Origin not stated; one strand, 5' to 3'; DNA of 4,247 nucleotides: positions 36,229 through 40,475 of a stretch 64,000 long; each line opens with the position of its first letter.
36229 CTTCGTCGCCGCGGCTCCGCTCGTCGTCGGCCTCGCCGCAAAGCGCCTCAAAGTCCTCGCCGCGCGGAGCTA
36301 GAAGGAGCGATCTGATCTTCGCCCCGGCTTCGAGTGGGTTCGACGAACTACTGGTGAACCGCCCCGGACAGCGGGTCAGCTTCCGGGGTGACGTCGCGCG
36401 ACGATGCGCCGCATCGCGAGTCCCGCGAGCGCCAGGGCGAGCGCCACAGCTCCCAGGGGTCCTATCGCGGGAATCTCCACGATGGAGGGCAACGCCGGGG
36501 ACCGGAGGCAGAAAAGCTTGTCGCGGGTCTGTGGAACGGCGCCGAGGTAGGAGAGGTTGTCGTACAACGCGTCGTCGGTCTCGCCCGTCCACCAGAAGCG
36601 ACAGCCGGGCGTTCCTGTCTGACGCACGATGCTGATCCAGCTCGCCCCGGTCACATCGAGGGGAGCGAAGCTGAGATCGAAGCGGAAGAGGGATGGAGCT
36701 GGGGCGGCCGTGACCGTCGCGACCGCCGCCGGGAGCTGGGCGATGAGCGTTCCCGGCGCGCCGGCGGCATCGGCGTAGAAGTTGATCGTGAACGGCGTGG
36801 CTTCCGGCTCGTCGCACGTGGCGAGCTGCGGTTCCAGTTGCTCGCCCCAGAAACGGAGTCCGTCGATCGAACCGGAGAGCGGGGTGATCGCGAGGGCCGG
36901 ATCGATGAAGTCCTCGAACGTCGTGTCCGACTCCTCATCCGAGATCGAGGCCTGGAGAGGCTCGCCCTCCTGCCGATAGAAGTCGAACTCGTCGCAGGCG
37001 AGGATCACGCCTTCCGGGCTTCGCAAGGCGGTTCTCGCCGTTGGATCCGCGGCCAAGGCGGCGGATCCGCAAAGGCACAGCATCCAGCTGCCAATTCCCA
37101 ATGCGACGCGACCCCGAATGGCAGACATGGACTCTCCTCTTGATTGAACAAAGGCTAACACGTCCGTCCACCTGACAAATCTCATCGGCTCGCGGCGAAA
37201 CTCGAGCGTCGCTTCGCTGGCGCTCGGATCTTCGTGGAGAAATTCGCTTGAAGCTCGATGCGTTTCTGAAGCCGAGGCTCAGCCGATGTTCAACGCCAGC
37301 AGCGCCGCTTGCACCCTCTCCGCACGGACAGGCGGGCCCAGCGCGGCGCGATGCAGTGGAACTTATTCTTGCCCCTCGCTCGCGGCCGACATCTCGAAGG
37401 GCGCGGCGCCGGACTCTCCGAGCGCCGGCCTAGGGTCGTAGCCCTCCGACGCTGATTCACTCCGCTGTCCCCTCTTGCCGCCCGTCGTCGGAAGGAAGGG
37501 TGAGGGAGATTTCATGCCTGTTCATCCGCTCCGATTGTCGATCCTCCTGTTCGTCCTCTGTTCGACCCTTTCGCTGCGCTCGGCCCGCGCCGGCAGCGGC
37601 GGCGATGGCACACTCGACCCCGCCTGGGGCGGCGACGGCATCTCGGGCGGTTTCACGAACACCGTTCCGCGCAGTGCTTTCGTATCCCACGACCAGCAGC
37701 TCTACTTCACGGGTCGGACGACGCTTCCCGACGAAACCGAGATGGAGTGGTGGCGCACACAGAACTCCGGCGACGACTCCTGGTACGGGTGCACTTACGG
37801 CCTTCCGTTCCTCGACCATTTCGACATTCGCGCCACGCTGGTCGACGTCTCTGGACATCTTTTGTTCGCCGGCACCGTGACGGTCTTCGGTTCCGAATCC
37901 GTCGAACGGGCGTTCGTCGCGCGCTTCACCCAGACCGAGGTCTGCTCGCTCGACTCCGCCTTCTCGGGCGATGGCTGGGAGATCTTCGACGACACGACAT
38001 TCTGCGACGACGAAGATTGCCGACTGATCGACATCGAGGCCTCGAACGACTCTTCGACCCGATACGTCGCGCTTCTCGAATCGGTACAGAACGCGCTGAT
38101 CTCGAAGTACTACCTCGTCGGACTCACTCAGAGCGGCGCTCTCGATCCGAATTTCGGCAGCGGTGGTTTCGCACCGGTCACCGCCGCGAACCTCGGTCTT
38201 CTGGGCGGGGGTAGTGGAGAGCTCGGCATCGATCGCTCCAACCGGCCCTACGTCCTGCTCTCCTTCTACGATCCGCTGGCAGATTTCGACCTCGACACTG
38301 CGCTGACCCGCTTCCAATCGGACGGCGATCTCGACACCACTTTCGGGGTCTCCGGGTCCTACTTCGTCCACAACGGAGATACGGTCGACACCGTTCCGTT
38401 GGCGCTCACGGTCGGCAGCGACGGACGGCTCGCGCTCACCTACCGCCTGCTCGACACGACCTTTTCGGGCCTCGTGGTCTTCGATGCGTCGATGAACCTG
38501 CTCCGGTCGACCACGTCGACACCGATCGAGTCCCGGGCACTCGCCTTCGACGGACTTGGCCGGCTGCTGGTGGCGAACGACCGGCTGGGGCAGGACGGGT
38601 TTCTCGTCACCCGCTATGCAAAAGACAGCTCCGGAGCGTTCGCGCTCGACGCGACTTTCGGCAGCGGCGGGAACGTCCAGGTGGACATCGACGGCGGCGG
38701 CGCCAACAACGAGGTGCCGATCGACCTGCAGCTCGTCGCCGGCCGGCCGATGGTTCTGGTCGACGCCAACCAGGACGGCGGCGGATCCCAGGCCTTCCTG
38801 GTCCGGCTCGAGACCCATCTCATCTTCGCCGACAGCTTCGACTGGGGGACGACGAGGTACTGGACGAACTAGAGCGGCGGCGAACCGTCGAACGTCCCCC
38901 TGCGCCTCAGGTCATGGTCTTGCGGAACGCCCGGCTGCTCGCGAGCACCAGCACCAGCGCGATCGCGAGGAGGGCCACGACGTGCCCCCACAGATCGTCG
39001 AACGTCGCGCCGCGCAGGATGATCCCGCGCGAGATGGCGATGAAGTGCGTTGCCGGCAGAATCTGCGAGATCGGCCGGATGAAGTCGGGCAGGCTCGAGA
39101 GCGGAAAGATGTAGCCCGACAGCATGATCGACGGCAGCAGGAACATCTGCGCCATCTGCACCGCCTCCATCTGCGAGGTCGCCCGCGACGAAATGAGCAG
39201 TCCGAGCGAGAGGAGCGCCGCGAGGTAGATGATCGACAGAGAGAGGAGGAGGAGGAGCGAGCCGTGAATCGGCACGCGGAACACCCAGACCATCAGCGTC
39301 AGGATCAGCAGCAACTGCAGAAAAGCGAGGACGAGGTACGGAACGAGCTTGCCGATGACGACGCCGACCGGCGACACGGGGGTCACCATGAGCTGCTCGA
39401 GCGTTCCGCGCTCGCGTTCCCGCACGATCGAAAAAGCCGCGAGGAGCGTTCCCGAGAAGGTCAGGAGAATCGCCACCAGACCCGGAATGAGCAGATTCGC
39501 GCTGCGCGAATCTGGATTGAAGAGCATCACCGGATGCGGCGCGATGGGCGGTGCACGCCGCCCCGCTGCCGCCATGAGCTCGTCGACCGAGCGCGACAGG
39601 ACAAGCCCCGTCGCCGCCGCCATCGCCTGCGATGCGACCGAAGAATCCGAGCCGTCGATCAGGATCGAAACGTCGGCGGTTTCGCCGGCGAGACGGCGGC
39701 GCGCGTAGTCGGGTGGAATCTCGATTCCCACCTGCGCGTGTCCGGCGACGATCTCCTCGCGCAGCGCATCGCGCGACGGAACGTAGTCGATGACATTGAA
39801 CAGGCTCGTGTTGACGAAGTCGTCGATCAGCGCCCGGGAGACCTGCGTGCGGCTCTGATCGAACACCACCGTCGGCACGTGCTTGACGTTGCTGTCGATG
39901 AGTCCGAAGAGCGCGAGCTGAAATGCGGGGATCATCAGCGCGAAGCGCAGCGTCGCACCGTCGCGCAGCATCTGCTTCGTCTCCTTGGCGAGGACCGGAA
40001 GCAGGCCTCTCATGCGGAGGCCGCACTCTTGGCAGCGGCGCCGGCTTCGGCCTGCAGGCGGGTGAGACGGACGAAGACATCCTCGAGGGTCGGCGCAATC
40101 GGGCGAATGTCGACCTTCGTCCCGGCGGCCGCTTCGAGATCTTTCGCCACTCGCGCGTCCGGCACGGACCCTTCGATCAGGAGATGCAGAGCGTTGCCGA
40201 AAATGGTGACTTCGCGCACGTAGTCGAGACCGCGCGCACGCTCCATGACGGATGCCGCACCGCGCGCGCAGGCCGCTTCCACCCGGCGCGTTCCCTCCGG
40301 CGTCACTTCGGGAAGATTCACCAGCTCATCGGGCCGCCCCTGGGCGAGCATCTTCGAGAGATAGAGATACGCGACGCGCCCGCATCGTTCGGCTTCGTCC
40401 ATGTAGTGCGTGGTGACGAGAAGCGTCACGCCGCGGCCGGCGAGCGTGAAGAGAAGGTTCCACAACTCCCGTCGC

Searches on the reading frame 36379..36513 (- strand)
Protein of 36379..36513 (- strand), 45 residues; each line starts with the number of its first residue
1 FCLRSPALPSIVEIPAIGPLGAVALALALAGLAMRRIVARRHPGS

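Call 55: search_protein_families(library=ncbifam, alignment_id=A4, max_evalue=0.01)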
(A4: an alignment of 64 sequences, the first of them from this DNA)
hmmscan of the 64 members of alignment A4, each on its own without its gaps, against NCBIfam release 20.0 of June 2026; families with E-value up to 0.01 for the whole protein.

A. member 1, seq(45 aa): 0 families

B. families by the number of members that match (of 64 scanned): 10 families
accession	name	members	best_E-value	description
NF033207.2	midcut_by_XrtH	40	1.1e-08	midcut-by-XrtH protein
TIGR04174.1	IPTL_CTERM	34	3.7e-09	IPTL-CTERM sorting domain-containing protein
NF058571.1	GVDTG_CTERM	3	0.0019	GVDTG sorting domain-containing protein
TIGR01167.1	LPXTG_anchor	3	0.0063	LPXTG cell wall anchor domain-containing protein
NF058582.1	Microco_LAVTG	2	4.8e-05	LAVTG motif-containing sortase-dependent surface protein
NF033846.1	Rumino_NPXTG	1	0.00032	NPXTG-anchored protein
NF051874.1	PVV_CTERM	1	0.0044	PVV-CTERM domain-containing choice-of-anchor G protein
TIGR03901.2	MYXO-CTERM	1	0.0045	MYXO-CTERM sorting domain-containing protein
TIGR02595.1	PEP_CTERM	1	0.0078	PEP-CTERM sorting domain-containing protein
NF012012.0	PRK15468.1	1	0.0089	ethanolamine utilization microcompartment protein EutS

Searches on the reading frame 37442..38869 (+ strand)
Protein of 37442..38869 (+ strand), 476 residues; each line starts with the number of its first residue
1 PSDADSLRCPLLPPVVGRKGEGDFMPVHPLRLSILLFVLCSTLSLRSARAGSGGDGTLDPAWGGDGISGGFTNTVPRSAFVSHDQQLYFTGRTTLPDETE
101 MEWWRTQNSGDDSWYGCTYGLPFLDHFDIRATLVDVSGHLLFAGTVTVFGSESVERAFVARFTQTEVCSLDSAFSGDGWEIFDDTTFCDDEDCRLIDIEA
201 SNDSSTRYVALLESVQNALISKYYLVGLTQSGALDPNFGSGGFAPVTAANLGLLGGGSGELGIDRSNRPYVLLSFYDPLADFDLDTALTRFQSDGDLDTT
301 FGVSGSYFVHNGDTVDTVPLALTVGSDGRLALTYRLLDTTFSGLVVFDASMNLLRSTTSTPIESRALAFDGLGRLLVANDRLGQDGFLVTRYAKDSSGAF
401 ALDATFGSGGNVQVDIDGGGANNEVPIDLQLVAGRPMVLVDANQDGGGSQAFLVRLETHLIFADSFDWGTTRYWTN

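Call 12: search_protein_families(library=ncbifam, proteins=[window:37442-38869:+], max_evalue=0.1)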
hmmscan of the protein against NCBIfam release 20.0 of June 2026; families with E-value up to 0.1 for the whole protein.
window:37442-38869:+ (476 aa): 1 family
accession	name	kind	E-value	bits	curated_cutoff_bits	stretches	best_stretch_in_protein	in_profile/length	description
TIGR02608.1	delta_60_rpt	domain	1.2e-13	50.7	76.5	3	283-309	26-52/55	delta-60 repeat domain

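Call 13: search_protein_families(library=pfam, proteins=[window:37442-38869:+], max_evalue=0.01)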
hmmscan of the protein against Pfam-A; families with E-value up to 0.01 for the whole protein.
window:37442-38869:+ (476 aa): 0 families

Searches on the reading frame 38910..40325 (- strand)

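Call 12: search_protein_families(library=ncbifam, proteins=[window:38910-40325:-], max_evalue=0.1)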
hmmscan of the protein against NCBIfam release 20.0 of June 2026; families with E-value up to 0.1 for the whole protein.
window:38910-40325:- (472 aa): 12 families
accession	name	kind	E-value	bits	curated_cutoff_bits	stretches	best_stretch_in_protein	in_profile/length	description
NF033858.1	ABC2_perm_RbbA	equivalog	9.5e-68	229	1050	1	95-469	529-906/909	ribosome-associated ATPase/putative transporter RbbA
TIGR01247.1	drrB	subfamily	7e-18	65.2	223.05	1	278-462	49-231/236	daunorubicin resistance ABC transporter membrane protein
TIGR00025.1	Mtu_efflux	paralog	2.7e-17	63.1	146.9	1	275-464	37-231/238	ABC transporter efflux protein, DrrB family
NF041647.1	ABC_perm_CPBP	equivalog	5.3e-14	51.9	435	1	106-469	3-394/636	ABC transporter permease subunit/CPBP intramembrane protease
NF038293.1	permease_SagH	equivalog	3.9e-09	35.8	450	1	287-425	187-326/370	SagH family ABC transporter permease subunit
NF011648.0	PRK15066.1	subfamily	1.1e-07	31.6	225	1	278-465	62-247/257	ABC transporter permease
TIGR01248.1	drrC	subfamily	3.2e-07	30.6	165.65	1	291-427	3-140/152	daunorubicin resistance protein C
TIGR03861.1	phenyl_ABC_PedC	subfamily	3.5e-07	30.1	241.35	1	278-458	61-242/253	alcohol ABC transporter, permease protein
TIGR01291.1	nodJ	subfamily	4.8e-06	26.3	206.65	1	292-469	76-249/253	ABC-2 type transporter, NodJ family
TIGR03518.1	ABC_perm_GldF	equivalog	0.00022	21.3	288.5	1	297-437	70-215/240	gliding motility-associated ABC transporter permease subunit GldF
TIGR03062.1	pip_yhgE_Cterm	subfamily_domain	0.00031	20.4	102.2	1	316-467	56-203/208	YhgE/Pip family protein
NF050053.1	CapPschTportKpsM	equivalog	0.011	15.7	300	1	310-460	90-241/257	capsule polysaccharide transporter KpsM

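Call 13: search_protein_families(library=pfam, proteins=[window:38910-40325:-], max_evalue=0.01)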
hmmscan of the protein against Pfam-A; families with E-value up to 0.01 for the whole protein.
window:38910-40325:- (472 aa): 4 families
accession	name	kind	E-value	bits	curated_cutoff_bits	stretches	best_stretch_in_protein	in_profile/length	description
PF12698.13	ABC2_membrane_3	-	6.1e-52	177.3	31.6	1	128-463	6-345/347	ABC-2 family transporter protein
PF01061.29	ABC2_membrane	-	2.7e-28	99.4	26.9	1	276-436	47-210/211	ABC-2 type transporter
PF12679.13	ABC2_membrane_2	-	3e-13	50.1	27.2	1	188-469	72-280/283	ABC-2 family transporter protein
PF12730.13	ABC2_membrane_4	-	2e-05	25.1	27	1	284-402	56-172/179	ABC-2 family transporter protein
